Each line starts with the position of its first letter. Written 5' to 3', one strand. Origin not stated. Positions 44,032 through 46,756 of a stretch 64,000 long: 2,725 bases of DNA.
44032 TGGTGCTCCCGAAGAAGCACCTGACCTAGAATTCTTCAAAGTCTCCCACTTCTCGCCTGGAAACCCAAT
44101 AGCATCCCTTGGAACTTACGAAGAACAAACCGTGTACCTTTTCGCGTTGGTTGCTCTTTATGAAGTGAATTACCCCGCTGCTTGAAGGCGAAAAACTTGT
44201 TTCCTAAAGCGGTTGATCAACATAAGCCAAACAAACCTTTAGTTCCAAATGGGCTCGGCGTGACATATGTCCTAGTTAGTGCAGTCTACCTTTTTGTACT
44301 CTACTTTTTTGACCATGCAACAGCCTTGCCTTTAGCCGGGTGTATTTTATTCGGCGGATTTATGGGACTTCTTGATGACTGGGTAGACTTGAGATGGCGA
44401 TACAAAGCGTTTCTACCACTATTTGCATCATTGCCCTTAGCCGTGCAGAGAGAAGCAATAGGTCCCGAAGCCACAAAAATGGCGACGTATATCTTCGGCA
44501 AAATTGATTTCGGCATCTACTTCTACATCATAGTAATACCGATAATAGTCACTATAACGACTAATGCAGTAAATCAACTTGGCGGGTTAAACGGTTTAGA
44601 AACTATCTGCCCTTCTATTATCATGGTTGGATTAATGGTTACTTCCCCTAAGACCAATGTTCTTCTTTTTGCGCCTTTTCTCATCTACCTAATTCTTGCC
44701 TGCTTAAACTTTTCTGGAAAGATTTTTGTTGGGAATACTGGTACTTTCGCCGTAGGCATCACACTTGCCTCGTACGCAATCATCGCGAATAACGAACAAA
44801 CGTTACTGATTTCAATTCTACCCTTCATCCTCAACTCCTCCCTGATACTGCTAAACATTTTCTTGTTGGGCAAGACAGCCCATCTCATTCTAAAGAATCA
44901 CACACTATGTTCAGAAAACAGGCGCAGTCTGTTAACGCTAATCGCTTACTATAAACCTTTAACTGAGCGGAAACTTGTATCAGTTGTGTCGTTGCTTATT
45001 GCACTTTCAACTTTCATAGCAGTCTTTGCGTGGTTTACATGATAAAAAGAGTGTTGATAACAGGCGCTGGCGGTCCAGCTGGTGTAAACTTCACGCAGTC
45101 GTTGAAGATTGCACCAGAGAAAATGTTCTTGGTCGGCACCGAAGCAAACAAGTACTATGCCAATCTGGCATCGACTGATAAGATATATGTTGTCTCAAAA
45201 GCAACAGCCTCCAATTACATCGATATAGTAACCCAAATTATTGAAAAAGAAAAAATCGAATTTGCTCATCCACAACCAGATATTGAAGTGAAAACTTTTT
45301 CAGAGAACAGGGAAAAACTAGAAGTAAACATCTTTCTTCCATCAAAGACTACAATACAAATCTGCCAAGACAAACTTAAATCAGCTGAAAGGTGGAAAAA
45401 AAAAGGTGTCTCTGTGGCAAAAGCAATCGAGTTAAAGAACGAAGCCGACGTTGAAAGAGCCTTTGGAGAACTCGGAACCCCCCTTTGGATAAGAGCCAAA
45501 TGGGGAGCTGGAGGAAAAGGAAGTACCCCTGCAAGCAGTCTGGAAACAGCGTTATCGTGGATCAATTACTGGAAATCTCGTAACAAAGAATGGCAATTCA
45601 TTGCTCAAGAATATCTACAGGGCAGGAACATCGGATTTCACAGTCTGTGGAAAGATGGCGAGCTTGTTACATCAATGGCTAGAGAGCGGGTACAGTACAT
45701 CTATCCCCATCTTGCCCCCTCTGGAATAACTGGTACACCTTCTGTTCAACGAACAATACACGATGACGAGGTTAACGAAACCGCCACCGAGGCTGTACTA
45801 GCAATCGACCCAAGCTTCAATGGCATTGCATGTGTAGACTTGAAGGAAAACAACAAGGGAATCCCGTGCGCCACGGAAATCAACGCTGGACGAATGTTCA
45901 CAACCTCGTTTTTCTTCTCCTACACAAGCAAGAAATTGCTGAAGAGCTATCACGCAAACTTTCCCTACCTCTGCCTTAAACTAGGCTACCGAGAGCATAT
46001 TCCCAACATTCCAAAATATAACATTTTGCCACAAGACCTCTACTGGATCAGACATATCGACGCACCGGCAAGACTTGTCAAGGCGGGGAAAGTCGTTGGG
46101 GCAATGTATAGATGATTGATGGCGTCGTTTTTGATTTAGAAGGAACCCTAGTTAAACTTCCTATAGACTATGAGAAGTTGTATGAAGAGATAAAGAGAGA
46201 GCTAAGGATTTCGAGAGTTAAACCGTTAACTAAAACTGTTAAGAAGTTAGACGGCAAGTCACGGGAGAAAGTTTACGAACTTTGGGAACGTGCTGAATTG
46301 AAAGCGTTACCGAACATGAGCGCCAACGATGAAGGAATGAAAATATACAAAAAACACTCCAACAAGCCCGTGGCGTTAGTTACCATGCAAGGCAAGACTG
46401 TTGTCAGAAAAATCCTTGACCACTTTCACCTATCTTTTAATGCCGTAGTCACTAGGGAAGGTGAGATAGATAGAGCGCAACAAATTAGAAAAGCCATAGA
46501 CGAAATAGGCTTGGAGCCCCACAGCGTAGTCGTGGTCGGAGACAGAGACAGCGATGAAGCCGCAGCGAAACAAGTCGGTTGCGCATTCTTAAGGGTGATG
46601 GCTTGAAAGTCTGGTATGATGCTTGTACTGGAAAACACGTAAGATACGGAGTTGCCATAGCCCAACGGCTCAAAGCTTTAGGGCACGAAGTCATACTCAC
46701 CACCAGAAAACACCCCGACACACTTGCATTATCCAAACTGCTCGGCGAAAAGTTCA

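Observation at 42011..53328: aglB-aglH head an 11-gene same-strand run whose enzyme set echoes Raetz-pathway logic (speculative)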

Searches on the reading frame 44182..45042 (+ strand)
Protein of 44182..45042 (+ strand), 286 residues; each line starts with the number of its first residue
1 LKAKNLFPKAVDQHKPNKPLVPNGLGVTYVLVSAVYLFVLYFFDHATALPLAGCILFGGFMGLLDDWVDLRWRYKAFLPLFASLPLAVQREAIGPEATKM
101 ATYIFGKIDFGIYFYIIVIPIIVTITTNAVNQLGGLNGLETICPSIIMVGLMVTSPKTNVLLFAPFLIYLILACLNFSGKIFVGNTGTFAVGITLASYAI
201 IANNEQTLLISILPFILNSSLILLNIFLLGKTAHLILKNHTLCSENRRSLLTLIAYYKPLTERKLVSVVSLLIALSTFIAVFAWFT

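Call 4: search_protein_families(library=pfam, proteins=[window:44182-45042:+], max_evalue=0.01)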
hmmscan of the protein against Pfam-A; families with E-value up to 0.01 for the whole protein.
window:44182-45042:+ (286 aa): 1 family
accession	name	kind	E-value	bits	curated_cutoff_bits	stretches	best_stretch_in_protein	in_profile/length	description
PF00953.26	Glycos_transf_4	-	1.8e-20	74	27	1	51-202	4-159/160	Glycosyl transferase family 4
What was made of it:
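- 44182..45042 (+): AglH-like GT4-family polyprenyl-phosphate HexNAc-1-P transferase. PF00953, E 2e-20 (call 4).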

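Call 5: search_protein_families(library=ncbifam, proteins=[window:44182-45042:+], max_evalue=0.01)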
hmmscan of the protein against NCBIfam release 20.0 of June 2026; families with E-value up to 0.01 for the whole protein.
window:44182-45042:+ (286 aa): 2 families
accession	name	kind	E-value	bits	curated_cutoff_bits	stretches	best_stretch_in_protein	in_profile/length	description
TIGR00445.1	mraY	equivalog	3e-07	30.2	192.05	1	20-236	34-279/321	phospho-N-acetylmuramoyl-pentapeptide-transferase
NF053644.1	MraY_archaea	equivalog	4.1e-06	26.3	450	1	106-213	174-286/340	pseudomurein biosynthesis MraY family phospho-N-acetylmuramoyl-pentapeptide-transferase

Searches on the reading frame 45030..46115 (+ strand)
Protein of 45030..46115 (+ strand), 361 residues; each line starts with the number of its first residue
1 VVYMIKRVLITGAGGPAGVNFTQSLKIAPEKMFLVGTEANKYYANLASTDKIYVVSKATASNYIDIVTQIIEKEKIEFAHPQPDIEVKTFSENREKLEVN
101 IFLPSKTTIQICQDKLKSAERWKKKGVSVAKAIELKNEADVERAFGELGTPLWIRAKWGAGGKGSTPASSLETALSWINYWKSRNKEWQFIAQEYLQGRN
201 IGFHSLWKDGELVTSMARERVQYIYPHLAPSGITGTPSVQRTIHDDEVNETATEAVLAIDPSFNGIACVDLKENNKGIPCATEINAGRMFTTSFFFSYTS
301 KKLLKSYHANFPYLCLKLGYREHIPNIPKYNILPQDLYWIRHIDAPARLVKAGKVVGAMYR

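Call 4: search_protein_families(library=pfam, proteins=[window:45030-46115:+], max_evalue=0.01)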
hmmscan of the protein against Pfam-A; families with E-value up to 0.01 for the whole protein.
window:45030-46115:+ (361 aa): 3 families
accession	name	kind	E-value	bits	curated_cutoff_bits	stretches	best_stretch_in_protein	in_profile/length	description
PF21360.3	PylC-like_N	-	2.7e-08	34.3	27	1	8-97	1-88/96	PylC-like, N-terminal domain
PF02655.19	ATP-grasp_3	-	7.6e-06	26.5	23.2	1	112-286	1-155/160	ATP-grasp domain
PF02786.22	CPSase_L_D2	-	0.0066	16.4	19.8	0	114-172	1-61/211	Carbamoyl-phosphate synthase L chain, ATP binding domain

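Call 5: search_protein_families(library=ncbifam, proteins=[window:45030-46115:+], max_evalue=0.01)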
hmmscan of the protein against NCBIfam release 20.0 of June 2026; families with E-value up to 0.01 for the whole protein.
window:45030-46115:+ (361 aa): 25 families
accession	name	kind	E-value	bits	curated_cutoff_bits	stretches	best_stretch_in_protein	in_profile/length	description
NF009402.0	PRK12767.1-1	equivalog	8.3e-24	84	218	1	6-219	3-219/329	carbamoyl phosphate synthase-like protein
NF009406.0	PRK12767.1-5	equivalog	2e-15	56.7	271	1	8-203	5-196/327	carbamoyl phosphate synthase-like protein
NF009403.0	PRK12767.1-2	equivalog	2.6e-14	53.2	286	1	25-222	15-211/342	carbamoyl phosphate synthase-like protein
NF009405.0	PRK12767.1-4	equivalog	4.6e-14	52.1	390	1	8-223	3-213/320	carbamoyl phosphate synthase-like protein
NF009404.0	PRK12767.1-3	equivalog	3.5e-11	42.6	316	1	36-172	30-169/344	carbamoyl phosphate synthase-like protein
NF005315.0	PRK06849.1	equivalog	4.2e-11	42.5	406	1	6-216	5-214/389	hypothetical protein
TIGR00768.1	rimK_fam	subfamily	8.9e-07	28.5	143.4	1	105-292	78-259/276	RimK family alpha-L-glutamate ligase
NF006406.0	PRK08654.1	equivalog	1.8e-06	26.8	739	1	38-169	34-172/499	acetyl-CoA carboxylase biotin carboxylase subunit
TIGR02144.1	LysX_arch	equivalog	5.1e-06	25.8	275.6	1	105-286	78-252/281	lysine biosynthesis protein LysX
NF053643.1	Ddl_archaea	equivalog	5.3e-06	25.6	500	1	35-215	26-199/367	putative pseudomurein biosynthesis ATP-grasp protein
NF009554.0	PRK12999.1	equivalog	2.1e-05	22.5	965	1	37-165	36-172/1147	pyruvate carboxylase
NF006367.0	PRK08591.1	subfamily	2.5e-05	23.2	597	1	32-169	28-172/451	acetyl-CoA carboxylase biotin carboxylase subunit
NF002563.0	PRK02186.1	subfamily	3e-05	22.5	625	1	101-274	92-264/890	argininosuccinate lyase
TIGR01235.1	pyruv_carbox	equivalog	4.8e-05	21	1114.45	1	49-164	42-167/1143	pyruvate carboxylase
NF004679.0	PRK06019.1-5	equivalog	0.00012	21.1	326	1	100-195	85-179/376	5-(carboxyamino)imidazole ribonucleotide synthase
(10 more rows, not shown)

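Call 16: search_solved_structures(query=window:45030-46115:+, max_evalue=1)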
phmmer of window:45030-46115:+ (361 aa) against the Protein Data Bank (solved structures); distinct sequences matched with E-value up to 1: 44.
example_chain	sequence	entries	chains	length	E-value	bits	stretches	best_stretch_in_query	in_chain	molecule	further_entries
4dim_A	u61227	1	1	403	2.6e-07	33.2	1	107-261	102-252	Phosphoribosylglycinamide synthetase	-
2yrw_A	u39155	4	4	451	0.00049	22.4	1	68-257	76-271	Phosphoribosylglycinamide synthetase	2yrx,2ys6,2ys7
3orq_A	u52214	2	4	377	0.00099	21.4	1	107-166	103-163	N5-Carboxyaminoimidazole ribonucleotide synthetase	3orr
9wkr_A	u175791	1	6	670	0.0011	21.3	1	49-166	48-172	Propionyl-CoA carboxylase alpha chain, mitochondrial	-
7ybu_A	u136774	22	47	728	0.0013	21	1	49-166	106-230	Propionyl-CoA carboxylase alpha chain, mitochondrial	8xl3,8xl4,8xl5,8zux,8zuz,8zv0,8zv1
8zuy_A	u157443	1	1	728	0.0013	21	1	49-166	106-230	Propionyl-CoA carboxylase alpha chain, mitochondrial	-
3ouu_A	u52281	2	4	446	0.003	19.8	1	5-170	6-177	Biotin carboxylase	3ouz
2pn1_A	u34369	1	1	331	0.0046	19.2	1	44-205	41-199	Carbamoylphosphate synthase large subunit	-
2xcl_A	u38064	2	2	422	0.0061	18.8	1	89-214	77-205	PHOSPHORIBOSYLAMINE--GLYCINE LIGASE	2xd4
7kc7_A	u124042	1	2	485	0.0074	18.5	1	46-172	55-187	2-oxoglutarate carboxylase small subunit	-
9eb7_A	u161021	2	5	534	0.0078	18.5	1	98-178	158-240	Biotin carboxylase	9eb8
2yw2_A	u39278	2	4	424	0.0083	18.4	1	66-203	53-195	Phosphoribosylamine--glycine ligase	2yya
8sgx_S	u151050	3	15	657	0.0084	18.3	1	58-170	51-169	propionyl-CoA carboxylase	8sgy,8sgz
7kct_A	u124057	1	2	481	0.0098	18.1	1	45-170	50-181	2-oxoglutarate carboxylase small subunit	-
7kbl_A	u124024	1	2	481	0.01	18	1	46-170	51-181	2-oxoglutarate carboxylase small subunit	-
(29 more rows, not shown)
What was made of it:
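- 45039..46115 (+): ATP-grasp carboxylate-amine ligase (PylC-like_N / ATP-grasp_3; 'CPS-like' PRK12767). Calls 4, 5, 16.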

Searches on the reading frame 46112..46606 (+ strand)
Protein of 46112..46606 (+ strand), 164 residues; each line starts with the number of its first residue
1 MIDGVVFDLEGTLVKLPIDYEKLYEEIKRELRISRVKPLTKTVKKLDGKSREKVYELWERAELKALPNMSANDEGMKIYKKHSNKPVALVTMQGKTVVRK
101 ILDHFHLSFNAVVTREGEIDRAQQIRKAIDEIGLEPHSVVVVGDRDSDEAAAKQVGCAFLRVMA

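Call 4: search_protein_families(library=pfam, proteins=[window:46112-46606:+], max_evalue=0.01)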
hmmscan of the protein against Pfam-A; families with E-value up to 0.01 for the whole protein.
window:46112-46606:+ (164 aa): 4 families
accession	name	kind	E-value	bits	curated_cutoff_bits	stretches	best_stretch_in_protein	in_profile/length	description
PF00702.32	Hydrolase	-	1e-10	42.8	26.4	1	77-156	108-191/191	haloacid dehalogenase-like hydrolase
PF13419.12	HAD_2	-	8e-10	39.5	23.8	1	38-161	44-177/178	Haloacid dehalogenase-like hydrolase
PF13242.12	Hydrolase_like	-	3.6e-06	27.2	22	1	125-162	10-48/75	HAD-hyrolase-like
PF12710.13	HAD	-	0.0056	17.6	27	0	6-152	2-188/189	haloacid dehalogenase-like hydrolase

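Call 5: search_protein_families(library=ncbifam, proteins=[window:46112-46606:+], max_evalue=0.01)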
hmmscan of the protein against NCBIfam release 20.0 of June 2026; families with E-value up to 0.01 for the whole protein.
window:46112-46606:+ (164 aa): 13 families
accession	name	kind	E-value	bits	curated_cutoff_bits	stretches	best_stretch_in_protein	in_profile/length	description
TIGR01509.1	HAD-SF-IA-v3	subfamily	4.3e-07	30.2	29.4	1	5-157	2-149/154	HAD-IA family hydrolase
TIGR01549.1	HAD-SF-IA-v1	subfamily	9e-07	29.4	23.3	1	5-156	2-149/149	HAD-IA family hydrolase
NF009695.0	PRK13222.1-2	equivalog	1.1e-06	28.4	225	1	71-160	98-191/226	phosphoglycolate phosphatase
TIGR01449.2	PGP_bact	equivalog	1.4e-06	28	180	1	84-161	101-183/213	phosphoglycolate phosphatase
TIGR01662.1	HAD-SF-IIIA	subfamily_domain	3.3e-05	24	44.6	0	121-162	95-138/141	HAD-IIIA family hydrolase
TIGR01668.1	YqeG_hyp_ppase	hypoth_equivalog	5.7e-05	22.7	89.1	1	113-157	85-130/170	YqeG family HAD IIIA-type phosphatase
NF009804.0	PRK13288.1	equivalog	9.8e-05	21.9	218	1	2-157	3-176/215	pyrophosphatase PpaX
TIGR02253.1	CTE7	subfamily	0.00039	20.3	169.75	0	87-158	113-190/221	TIGR02253 family HAD-type hydrolase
TIGR01656.1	Histidinol-ppas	subfamily_domain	0.00063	19.7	84.15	1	124-159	107-142/149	histidinol-phosphate phosphatase domain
TIGR02009.1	PGMB-YQAB-SF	subfamily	0.00087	19.5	153.35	0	4-105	3-124/186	beta-phosphoglucomutase family hydrolase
NF002245.0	PRK01158.1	equivalog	0.0016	17.8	198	1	99-157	130-194/233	phosphoglycolate phosphatase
NF009694.0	PRK13222.1-1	equivalog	0.0023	17.3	415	0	85-159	128-207/252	phosphoglycolate phosphatase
TIGR01487.1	Pglycolate_arch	equivalog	0.0057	16.5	122.75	1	104-156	127-183/215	phosphoglycolate phosphatase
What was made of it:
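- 46112..46606 (+): Small HAD-IA phosphatase, motif I DLEGT. Calls 4, 5.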
